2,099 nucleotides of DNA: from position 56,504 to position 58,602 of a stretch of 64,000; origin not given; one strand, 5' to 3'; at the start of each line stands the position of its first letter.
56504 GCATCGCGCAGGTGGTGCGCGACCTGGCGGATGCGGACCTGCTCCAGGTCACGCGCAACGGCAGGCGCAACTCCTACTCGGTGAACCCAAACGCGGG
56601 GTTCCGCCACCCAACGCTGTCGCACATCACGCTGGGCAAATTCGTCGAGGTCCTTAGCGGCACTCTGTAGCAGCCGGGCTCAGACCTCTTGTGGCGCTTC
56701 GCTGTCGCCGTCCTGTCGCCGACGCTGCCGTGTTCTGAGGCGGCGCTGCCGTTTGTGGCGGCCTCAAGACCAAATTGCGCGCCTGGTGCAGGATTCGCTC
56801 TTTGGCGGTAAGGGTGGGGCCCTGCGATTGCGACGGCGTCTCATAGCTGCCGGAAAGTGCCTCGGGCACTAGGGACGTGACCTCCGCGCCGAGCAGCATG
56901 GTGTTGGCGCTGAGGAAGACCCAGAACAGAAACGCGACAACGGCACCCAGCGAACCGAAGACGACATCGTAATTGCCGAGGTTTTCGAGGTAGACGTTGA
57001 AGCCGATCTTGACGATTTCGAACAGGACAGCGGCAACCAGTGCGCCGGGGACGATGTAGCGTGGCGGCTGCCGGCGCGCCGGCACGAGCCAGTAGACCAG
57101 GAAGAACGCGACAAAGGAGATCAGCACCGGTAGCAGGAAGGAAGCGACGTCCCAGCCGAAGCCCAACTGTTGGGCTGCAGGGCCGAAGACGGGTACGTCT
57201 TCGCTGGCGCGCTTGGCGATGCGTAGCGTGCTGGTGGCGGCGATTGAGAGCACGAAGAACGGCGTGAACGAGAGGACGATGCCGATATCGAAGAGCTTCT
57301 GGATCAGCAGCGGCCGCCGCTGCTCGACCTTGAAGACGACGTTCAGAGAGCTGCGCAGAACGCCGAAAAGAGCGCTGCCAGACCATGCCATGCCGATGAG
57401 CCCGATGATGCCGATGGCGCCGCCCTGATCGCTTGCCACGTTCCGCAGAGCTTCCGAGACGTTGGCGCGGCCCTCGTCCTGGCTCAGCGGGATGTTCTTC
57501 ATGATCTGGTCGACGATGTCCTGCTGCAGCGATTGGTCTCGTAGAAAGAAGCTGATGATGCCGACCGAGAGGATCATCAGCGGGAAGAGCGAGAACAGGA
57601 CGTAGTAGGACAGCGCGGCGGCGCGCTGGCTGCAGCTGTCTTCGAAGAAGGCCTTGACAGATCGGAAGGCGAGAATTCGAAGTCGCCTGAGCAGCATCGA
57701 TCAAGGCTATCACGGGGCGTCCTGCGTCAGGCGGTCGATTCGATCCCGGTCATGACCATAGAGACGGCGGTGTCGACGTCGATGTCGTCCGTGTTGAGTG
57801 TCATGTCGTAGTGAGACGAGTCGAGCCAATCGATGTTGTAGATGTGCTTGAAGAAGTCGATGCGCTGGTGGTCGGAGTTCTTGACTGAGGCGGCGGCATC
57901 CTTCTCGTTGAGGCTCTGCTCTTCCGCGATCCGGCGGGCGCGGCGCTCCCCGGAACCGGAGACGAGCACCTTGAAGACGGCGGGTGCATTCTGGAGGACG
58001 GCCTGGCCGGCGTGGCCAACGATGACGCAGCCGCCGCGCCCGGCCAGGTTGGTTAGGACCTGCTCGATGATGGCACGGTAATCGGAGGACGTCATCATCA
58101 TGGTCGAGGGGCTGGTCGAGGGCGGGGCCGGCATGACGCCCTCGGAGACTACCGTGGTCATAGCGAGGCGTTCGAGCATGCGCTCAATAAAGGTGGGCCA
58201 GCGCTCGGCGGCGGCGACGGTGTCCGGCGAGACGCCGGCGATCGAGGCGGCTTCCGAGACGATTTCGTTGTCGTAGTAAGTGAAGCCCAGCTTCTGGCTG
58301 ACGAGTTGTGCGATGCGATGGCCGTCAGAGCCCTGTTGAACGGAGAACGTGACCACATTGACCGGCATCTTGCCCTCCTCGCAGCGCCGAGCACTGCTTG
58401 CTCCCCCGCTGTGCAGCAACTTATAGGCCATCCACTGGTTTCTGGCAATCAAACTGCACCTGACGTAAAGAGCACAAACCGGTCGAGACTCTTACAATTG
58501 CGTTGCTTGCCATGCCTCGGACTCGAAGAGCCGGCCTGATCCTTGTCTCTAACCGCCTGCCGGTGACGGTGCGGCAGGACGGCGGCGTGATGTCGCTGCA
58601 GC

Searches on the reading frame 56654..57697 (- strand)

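Call 9: search_protein_families(library=pfam, proteins=[window:56654-57697:-], max_evalue=0.01)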
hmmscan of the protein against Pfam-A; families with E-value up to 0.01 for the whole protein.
window:56654-57697:- (347 aa): 1 family
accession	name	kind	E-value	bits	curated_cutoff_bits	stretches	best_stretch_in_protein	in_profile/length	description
PF03631.20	Virul_fac_BrkB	-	2.7e-61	207.9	33.7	1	19-278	2-256/259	Virulence factor BrkB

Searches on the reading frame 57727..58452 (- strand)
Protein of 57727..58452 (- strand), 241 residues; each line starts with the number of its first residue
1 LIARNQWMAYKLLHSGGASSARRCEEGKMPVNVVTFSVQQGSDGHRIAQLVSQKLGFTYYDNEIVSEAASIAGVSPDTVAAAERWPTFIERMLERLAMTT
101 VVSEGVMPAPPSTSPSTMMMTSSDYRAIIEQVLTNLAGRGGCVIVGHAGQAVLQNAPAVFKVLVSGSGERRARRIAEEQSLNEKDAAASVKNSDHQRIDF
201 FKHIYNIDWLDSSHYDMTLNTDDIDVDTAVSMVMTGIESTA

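Call 9: search_protein_families(library=pfam, proteins=[window:57727-58452:-], max_evalue=0.01)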
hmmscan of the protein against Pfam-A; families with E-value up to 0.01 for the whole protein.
window:57727-58452:- (241 aa): 1 family
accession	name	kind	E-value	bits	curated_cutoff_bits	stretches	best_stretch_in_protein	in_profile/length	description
PF13189.12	Cytidylate_kin2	-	2.4e-40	139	28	1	33-222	1-175/176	Cytidylate kinase-like family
